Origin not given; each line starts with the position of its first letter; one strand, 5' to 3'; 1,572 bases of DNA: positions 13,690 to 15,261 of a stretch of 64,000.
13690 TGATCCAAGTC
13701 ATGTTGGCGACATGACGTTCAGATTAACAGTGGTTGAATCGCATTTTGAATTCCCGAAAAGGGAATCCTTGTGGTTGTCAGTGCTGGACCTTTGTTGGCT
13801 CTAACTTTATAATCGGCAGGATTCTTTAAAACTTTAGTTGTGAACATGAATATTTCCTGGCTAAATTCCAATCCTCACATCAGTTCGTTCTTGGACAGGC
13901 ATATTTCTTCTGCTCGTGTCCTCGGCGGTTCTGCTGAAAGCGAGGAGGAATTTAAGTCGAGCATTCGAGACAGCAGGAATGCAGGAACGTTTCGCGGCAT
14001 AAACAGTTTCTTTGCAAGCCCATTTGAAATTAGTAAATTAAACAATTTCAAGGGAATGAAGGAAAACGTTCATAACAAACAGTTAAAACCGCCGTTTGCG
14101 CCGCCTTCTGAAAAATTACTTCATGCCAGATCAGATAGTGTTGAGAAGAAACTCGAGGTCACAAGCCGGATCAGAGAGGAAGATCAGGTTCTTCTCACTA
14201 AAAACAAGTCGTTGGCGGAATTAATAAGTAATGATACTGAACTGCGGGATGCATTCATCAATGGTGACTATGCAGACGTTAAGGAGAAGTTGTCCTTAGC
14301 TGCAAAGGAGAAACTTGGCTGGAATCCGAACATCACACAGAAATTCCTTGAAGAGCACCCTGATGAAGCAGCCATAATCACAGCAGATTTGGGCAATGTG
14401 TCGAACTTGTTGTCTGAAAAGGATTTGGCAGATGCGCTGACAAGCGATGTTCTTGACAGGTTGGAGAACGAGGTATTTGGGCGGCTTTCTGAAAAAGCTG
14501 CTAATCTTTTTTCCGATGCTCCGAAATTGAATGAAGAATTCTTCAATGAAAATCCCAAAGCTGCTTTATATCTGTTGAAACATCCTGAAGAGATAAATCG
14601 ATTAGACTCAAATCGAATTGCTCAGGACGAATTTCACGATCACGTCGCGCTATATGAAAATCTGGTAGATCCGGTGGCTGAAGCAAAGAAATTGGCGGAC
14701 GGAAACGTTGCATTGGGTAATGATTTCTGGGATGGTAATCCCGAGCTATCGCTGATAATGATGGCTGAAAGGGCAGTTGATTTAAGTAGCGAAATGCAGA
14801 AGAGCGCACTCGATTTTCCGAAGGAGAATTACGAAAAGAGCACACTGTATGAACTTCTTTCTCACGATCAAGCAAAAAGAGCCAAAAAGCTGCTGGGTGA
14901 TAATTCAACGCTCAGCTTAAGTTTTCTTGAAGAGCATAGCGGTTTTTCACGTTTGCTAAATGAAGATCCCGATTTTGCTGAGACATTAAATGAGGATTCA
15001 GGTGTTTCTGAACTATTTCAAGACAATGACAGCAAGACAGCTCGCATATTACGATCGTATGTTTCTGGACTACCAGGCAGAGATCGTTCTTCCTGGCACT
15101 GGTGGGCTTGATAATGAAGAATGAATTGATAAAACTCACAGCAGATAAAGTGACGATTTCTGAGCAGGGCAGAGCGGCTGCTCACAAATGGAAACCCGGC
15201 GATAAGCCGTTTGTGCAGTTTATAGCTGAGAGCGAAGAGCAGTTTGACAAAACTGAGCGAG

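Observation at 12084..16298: Sensor-less sigma-54 activator followed by a cluster of six small or acidic proteins of unknown function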

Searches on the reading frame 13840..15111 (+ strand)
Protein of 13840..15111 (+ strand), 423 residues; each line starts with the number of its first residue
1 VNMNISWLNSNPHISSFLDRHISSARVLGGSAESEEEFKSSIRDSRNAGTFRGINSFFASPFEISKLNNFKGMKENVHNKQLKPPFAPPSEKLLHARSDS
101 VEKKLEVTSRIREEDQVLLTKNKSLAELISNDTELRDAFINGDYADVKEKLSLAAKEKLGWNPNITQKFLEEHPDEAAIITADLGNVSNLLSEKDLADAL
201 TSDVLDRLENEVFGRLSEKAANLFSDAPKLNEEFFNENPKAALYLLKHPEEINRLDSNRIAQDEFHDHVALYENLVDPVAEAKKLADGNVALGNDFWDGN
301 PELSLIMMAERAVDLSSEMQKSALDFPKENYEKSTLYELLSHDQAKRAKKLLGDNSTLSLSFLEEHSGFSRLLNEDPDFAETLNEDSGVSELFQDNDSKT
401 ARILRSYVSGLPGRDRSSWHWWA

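Call 3: search_protein_families(library=pfam, max_evalue=1, proteins=[window:13840-15111:+])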
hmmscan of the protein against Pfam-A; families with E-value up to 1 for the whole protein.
window:13840-15111:+ (423 aa): 0 families

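Call 5: search_protein_families(library=ncbifam, max_evalue=1, proteins=[window:13846-15111:+])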
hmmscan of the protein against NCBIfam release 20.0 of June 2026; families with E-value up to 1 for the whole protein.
window:13846-15111:+ (421 aa): 0 families

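Call 8: find_homologous_proteins(query=window:13846-15111:+, max_evalue=0.001)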
Query window:13846-15111:+ (421 aa): 4 proteins with E <= 0.001 among 8000 candidates.
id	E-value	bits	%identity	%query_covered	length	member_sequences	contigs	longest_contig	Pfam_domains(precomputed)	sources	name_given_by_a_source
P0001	5.2e-272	920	100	100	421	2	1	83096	-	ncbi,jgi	-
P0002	4.2e-120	420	47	100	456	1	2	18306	-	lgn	-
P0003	1.9e-117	411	46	100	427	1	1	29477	-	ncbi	-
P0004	4.3e-114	400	45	100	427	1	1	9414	-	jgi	jgi:hypothetical protein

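Call 9: find_encoding_contigs(protein=P0003, flank=8000, max_places=3)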
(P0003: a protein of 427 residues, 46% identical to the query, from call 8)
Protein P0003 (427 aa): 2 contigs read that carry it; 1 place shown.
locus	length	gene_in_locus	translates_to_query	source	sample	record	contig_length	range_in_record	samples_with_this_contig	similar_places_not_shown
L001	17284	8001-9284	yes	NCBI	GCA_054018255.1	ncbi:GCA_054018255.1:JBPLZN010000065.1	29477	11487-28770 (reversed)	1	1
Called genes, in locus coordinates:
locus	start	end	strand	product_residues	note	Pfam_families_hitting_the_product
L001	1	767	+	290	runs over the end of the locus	PF01565:FAD_binding_4, PF02873:MurB_C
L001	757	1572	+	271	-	PF08478:POTRA_1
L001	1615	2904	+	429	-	PF02491:SHS2_FTSA, PF06723:MreB_Mbl, PF11104:PilM_2 (weak), PF06277:EutA (weak), PF14450:FtsA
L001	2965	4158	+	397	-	PF00091:Tubulin, PF12327:FtsZ_C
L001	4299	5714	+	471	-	PF19864:Radical_SAM_N2, PF04055:Radical_SAM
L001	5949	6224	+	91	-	-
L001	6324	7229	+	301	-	PF00285:Citrate_synt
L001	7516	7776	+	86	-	-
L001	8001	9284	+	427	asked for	-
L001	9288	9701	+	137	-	-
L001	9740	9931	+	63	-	-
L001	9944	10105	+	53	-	-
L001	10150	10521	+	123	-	-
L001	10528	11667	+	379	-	PF04055:Radical_SAM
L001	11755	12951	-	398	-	PF00515:TPR_1 (faint), PF07719:TPR_2 (faint), PF13181:TPR_8 (faint), PF13424:TPR_12 (faint), PF13428:TPR_14 (faint), PF21033:RMD1-3 (faint), PF13414:TPR_11 (faint), PF00395:SLH (weak), +1 more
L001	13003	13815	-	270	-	-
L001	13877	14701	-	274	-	PF04773:FecR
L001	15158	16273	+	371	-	PF01784:DUF34_NIF3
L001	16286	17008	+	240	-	PF24481:CT398_CC, PF02591:Zn_ribbon_9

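Call 10: find_encoding_contigs(protein=P0002, flank=8000, max_places=3)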
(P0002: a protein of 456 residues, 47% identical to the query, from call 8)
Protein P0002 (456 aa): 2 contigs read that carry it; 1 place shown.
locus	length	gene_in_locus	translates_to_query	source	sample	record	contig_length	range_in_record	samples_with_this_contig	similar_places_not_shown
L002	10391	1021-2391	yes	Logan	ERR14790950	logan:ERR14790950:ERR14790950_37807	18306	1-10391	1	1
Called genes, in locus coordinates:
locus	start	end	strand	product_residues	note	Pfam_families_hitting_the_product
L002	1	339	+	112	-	?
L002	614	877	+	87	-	-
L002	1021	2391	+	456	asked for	-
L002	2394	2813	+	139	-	-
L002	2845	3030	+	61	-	-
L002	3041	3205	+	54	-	-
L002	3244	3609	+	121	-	-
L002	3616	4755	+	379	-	PF04055:Radical_SAM, PF06969:HemN_C (weak)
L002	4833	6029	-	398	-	PF07719:TPR_2 (faint), PF13181:TPR_8 (faint), PF13414:TPR_11 (faint), PF13424:TPR_12 (faint), PF00395:SLH (faint)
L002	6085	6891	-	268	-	PF02169:LPP20 (weak)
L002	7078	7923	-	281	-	PF04773:FecR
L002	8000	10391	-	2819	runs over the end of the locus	PF07676:PD40, PF26549:Tricorn_N, PF26550:Tricorn_2nd (faint), PF07719:TPR_2 (faint), PF13181:TPR_8 (faint), PF13424:TPR_12 (faint), PF17874:TPR_MalT (weak), PF12770:CHAT, +2 more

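Call 11: find_encoding_contigs(protein=P0004, flank=8000, max_places=3)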
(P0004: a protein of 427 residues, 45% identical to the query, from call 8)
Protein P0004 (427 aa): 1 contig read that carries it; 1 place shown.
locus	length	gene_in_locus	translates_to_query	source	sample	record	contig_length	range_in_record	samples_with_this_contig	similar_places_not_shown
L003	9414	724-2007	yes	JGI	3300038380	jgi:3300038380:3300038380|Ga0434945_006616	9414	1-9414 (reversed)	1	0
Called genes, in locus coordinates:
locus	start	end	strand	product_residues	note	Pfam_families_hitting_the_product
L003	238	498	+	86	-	-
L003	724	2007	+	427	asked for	-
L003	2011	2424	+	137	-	-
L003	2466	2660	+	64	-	-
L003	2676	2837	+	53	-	-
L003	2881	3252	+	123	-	-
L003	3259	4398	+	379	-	PF04055:Radical_SAM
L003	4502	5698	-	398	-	PF00515:TPR_1 (faint), PF07719:TPR_2 (faint), PF13181:TPR_8 (faint), PF13424:TPR_12 (faint), PF13414:TPR_11 (faint), PF13428:TPR_14 (faint), PF14559:TPR_19 (faint), PF21033:RMD1-3 (faint), +1 more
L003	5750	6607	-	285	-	-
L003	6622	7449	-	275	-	-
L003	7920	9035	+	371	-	PF01784:DUF34_NIF3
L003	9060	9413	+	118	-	?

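Call 21: find_related_loci(query=A4, collection=genome_contigs, flank=6000)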
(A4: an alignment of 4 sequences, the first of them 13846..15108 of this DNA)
Query A4 (421 aa) in genome_contigs; peptide patterns used: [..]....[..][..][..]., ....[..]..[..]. (x = any residue, [..] = any of these).
60 stretches matched a pattern, but none encodes a relative of the query by tblastn (E <= 1e-3).

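Call 22: find_related_loci(query=A4, collection=metagenome_contigs, flank=6000)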
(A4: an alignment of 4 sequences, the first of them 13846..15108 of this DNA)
Query A4 (421 aa) in metagenome_contigs; peptide patterns used: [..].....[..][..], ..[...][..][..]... (x = any residue, [..] = any of these).
600 stretches matched a pattern, but none encodes a relative of the query by tblastn (E <= 1e-3).

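Call 23: find_encoding_contigs(protein=P0001, flank=10000, max_places=3)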
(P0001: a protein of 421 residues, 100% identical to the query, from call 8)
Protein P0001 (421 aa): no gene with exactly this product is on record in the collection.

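Call 45: search_protein_representatives(alignment_id=A4)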
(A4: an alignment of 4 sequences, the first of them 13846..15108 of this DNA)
Query: 4 sequences, 427 profile positions. Proteins with E-value up to 0.001 (for the whole library): 83; up to 1e-10: 39; up to 1e-30: 7. The best 83 are listed.
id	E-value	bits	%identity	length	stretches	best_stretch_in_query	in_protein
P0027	6.7e-181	618.4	-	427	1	1-427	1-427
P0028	6.5e-130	450.4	-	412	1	3-427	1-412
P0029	5.8e-120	417.6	-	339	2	151-427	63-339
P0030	2.0e-47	178.7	-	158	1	131-285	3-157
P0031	1.8e-39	152.4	-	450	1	5-426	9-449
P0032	1.3e-38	149.7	-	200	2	192-300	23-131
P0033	4.7e-37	144.5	-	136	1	289-420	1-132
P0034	4.3e-30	121.6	-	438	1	4-399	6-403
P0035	9.7e-29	117.1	-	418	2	117-395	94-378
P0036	8.4e-28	114.0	-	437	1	2-418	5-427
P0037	2.2e-25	106.0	-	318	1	123-422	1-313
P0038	3.2e-21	92.3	-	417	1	118-417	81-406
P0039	3.3e-19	85.7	-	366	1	115-419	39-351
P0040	4.6e-19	85.2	-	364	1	115-404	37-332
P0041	7.2e-18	81.3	-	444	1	17-420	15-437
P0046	1.6e-15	73.5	-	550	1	115-403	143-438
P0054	2.8e-14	69.4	-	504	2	119-397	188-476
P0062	1.8e-11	60.2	-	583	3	118-260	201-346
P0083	2.0e-08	50.2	-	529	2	119-263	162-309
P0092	5.4e-07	45.4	-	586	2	120-259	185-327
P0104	1.2e-04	37.7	-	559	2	119-257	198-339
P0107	2.4e-04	36.7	-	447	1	2-418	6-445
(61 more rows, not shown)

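Call 46: search_protein_families(library=pfam, max_evalue=0.01, proteins=[P0031, P0034, P0036, P0041, P0046, P0054, P0062, P0083, P0092, P0104])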
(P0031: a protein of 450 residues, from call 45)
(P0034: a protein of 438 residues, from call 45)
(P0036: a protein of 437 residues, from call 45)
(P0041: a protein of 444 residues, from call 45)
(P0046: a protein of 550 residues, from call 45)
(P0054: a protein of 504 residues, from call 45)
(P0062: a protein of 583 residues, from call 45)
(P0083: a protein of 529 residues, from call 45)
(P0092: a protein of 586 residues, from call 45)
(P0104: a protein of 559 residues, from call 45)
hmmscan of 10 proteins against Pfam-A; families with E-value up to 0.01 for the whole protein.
P0031 (450 aa): 0 families

P0034 (438 aa): 0 families

P0036 (437 aa): 0 families

P0041 (444 aa): 0 families

P0046 (550 aa): 0 families

P0054 (504 aa): 0 families

P0062 (583 aa): 0 families

P0083 (529 aa): 0 families

P0092 (586 aa): 1 family
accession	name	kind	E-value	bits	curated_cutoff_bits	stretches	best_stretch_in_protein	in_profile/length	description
PF22807.2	TrAA12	-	0.00023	20.1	30.9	1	320-395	371-444/463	TrAA12-like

P0104 (559 aa): 0 families

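Call 54: find_homologous_proteins(query=A8, max_evalue=0.00001)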
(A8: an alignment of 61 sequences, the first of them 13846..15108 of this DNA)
Query A8 (61 sequences) (421 aa, profile of the alignment): 4 proteins with E <= 0.00001 among 8000 candidates.
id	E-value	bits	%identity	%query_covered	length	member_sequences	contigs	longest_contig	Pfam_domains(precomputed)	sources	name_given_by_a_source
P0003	9.2e-97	343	46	100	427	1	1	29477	-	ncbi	-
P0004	1.5e-93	332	45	100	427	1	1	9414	-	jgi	jgi:hypothetical protein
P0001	6.7e-86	307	100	100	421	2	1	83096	-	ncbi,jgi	-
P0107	7.3e-69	251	21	60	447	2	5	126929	-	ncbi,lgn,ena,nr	ncbi:MAG: hypothetical protein KAI43_01475 [Candidatus Aureabacteria bacterium]|nr:hypothetical prot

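Call 55: find_encoding_contigs(protein=P0107, flank=8000, max_places=3)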
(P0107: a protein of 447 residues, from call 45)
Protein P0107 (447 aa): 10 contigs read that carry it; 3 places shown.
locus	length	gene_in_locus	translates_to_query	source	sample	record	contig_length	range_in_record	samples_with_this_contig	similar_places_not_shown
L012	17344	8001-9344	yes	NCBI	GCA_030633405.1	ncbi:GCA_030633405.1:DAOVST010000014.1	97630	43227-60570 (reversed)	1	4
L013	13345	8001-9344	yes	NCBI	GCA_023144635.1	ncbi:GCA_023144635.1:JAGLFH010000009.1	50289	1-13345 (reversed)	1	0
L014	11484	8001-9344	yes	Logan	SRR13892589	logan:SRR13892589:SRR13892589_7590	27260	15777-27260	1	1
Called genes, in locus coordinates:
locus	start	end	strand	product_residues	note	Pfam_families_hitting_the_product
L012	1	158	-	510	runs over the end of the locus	PF10150:RNase_E_G, PF20833:RNase_E_G_Thio (weak)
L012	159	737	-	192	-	PF10105:DUF2344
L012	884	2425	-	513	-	PF21305:type_II_gspD_N0, PF07660:STN, PF03958:Secretin_N, PF00263:Secretin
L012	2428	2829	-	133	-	-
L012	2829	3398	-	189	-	PF04350:PilO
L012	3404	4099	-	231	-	-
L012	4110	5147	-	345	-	PF11104:PilM_2, PF14450:FtsA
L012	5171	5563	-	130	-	PF00072:Response_reg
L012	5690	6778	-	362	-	PF00155:Aminotran_1_2, PF00266:Aminotran_5, PF01053:Cys_Met_Meta_PP (weak)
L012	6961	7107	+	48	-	-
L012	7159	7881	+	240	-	PF01479:S4, PF00849:PseudoU_synth_2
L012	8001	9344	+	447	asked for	-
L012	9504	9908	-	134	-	PF01643:Acyl-ACP_TE (weak), PF13279:4HBT_2, PF03061:4HBT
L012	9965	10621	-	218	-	PF13103:TonB_2, PF03544:TonB_C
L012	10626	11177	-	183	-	-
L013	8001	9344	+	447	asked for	-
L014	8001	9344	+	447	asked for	-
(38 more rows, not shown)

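Call 56: predict_structure(alignment_id=A8)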
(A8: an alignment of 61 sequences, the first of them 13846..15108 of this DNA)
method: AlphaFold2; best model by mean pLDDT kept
length: 421 residues; sequences in the alignment: 61
mean_pLDDT: 83.4   pTM: 0.76
mean pLDDT of the five models: 83.4, 80.5, 78.5, 78.6, 77.1
residues with pLDDT >= 90: 224; 70-90: 115; 50-70: 40; < 50: 42
segments of 3 or more residues with pLDDT < 50: 47-51, 70-82, 84-96, 417-421
pLDDT, mean of each block of 10 residues (from residue 1): 85 91 91 92 55 50 55 46 45 45 59 87 88 82 78 92 96 94 96 96 93 98 96 98 97 97 98 95 78 88 94 86 84 90 95 93 96 96 88 81 88 58 40
secondary structure, 60 per line:
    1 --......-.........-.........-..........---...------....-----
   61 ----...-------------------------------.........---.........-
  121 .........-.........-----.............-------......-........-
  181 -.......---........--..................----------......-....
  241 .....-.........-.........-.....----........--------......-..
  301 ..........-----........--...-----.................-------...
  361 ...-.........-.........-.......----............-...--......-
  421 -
elements in order: H3-8 H10-18 H20-28 H30-39 H52-55 H99-107 H111-119 H121-129 H131-139 H145-157 H165-170 H172-179 H182-188 H192-199 H202-219 H230-235 H237-245 H247-255 H257-265 H267-271 H276-283 H292-297 H299-310 H316-323 H334-350 H358-363 H365-373 H375-383 H385-391 H396-407 H414-419

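Call 59: fold_search(model_id=the predicted structure, library=pdb)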
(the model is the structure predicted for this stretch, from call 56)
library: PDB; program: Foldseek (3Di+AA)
matches with E <= 10: 123; with E <= 0.001: 0
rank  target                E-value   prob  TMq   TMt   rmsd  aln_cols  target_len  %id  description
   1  5cwi                  6.0e-01  0.08  0.09  0.13  23.5       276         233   18  Crystal structure of de novo designed helical repeat protein DHR18 (released 2015-12-16)
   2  5x9r_B                1.0e+00  0.06  0.11  0.12  27.9       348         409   11  Structural insights into the elevator-like mechanism of the sodium/citrate symporter CitS (released 2017-06-14)
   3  7bcw_A                1.8e+00  0.03  0.09  0.08  25.0       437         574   12  Structure of MsbA in Salipro with ADP vanadate (released 2022-01-12)
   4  9d29_B                1.9e+00  0.05  0.12  0.10  20.9       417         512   14  Crystal structure of (+)-sabinene synthase from Thuja plicata: condition 2 (released 2024-11-27)
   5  7ph3_A                2.1e+00  0.03  0.09  0.07  24.4       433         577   11  AMP-PNP bound nanodisc reconstituted MsbA with nanobodies, spin-labeled at position A60C (released 2022-08-24)
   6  6ivm_A                2.6e+00  0.04  0.10  0.13  23.8       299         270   11  Crystal structure of a membrane protein P143A (released 2019-11-06)
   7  7zk4                  2.7e+00  0.04  0.09  0.04  21.8       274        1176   11  The ABCB1 L335C mutant (mABCB1) in the outward facing state (released 2023-04-26)
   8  5hxs                  2.9e+00  0.02  0.08  0.10  23.1       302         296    9  Structural mechanisms of extracellular ion exchange and induced binding-site occlusion in the sodium-calcium exchanger N (released 2016-05-11)
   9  9ims_A                3.0e+00  0.06  0.12  0.15  19.2       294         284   12  Crystal structure of C45 isoprenyl diphosphate synthase Rv0562 variant D98R/D223R from Mycobacterium tuberculosis (released 2025-07-09)
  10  5xar_D                3.0e+00  0.04  0.11  0.11  28.2       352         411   11  Structural insights into the elevator-like mechanism of the sodium/citrate symporter CitS (released 2017-06-14)
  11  5tsa                  3.0e+00  0.03  0.10  0.13  22.8       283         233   14  Crystal structure of the Zrt-/Irt-like protein from Bordetella bronchiseptica with bound Zn2+ (released 2017-09-20)
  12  5xas_B                3.2e+00  0.03  0.11  0.12  27.9       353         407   12  Structural insights into the elevator-like mechanism of the sodium/citrate symporter CitS (released 2017-06-14)
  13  9r7f                  3.3e+00  0.06  0.12  0.21  19.6       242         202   15  De novo designed enzyme for the Morita-Baylis-Hillman reaction (MBH48) (released 2025-12-10)
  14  6iv0_A                3.3e+00  0.04  0.12  0.15  22.5       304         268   10  Crystal structure of a bacterial Bestrophin homolog from Klebsiella pneumoniae with a mutation I180A (released 2019-11-13)
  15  8qkd                  3.4e+00  0.04  0.12  0.16  20.4       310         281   17  X-ray crystal structure of a de novo designed single-chain parallel coiled-coil alpha-helical barrel with 5 inner helice (released 2024-07-03)
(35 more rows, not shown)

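Call 74: fold_search(model_id=the predicted structure, library=viral)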
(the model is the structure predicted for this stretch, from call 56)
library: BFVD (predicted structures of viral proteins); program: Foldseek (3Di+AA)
matches with E <= 10: 62; with E <= 0.001: 0
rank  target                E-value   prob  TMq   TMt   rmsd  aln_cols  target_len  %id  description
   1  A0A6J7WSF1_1          1.5e-01  0.13  0.11  0.05  26.8       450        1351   13  Large polyvalent protein associated domain-containing protein [uncultured Caudovirales phage]
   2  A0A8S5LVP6            4.6e-01  0.08  0.11  0.08  29.7       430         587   11  Uncharacterized protein [Siphoviridae sp. ctFn287]
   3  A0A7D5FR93            1.5e+00  0.05  0.10  0.09  25.7       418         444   12  Tape measure protein [Gordonia phage Magel]
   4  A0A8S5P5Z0            2.2e+00  0.04  0.10  0.08  22.0       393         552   15  Tail tape measure protein [Siphoviridae sp. ct1Eo1]
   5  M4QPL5                2.5e+00  0.07  0.16  0.12  20.3       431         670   10  (no name in the UniProt tables at hand)
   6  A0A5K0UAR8            2.5e+00  0.03  0.08  0.06  20.9       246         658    9  arginine--tRNA ligase [Yasminevirus sp. GU-2018]
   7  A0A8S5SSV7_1          2.7e+00  0.06  0.12  0.08  21.3       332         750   11  Minor tail protein [Myoviridae sp. ctfyA6]
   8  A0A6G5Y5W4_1          2.8e+00  0.06  0.14  0.09  23.1       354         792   14  (no name in the UniProt tables at hand)
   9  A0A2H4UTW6            2.8e+00  0.02  0.10  0.11  24.1       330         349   11  Uncharacterized protein [Bodo saltans virus]
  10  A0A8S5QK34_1          3.4e+00  0.03  0.12  0.07  23.4       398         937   11  Tail tape measure [Siphoviridae sp. ctCUc43]
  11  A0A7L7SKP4            3.4e+00  0.02  0.09  0.10  21.1       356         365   12  PurB-like adenylosuccinate lyase [Gordonia phage Archimedes]
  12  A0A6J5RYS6            3.7e+00  0.06  0.16  0.11  16.5       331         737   13  Uncharacterized protein [uncultured Caudovirales phage]
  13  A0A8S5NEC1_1          3.7e+00  0.04  0.12  0.08  19.9       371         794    8  Tail tape measure [Siphoviridae sp. ctHEr2]
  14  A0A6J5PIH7            3.7e+00  0.02  0.09  0.09  36.3       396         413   13  Uncharacterized protein [uncultured Caudovirales phage]
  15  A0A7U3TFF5            3.7e+00  0.02  0.09  0.08  32.2       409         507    9  (no name in the UniProt tables at hand)
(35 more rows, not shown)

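Call 81: search_solved_structures(query=A8, max_evalue=1)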
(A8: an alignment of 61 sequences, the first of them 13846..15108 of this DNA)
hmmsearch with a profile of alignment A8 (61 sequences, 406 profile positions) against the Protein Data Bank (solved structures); distinct sequences matched with E-value up to 1: 1.
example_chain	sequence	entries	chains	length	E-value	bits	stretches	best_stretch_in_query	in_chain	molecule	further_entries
5j2l_B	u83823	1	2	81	0.25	13.8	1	314-383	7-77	protein design 2L4HC2_11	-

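Call 85: search_protein_families(library=padloc, max_evalue=0.1, proteins=[window:13846-15111:+])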
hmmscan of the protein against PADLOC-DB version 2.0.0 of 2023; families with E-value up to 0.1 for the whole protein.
window:13846-15111:+ (421 aa): 0 families

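Call 86: search_protein_families(library=phrogs, max_evalue=0.1, proteins=[window:13846-15111:+])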
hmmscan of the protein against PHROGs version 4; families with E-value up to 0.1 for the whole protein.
window:13846-15111:+ (421 aa): 0 families
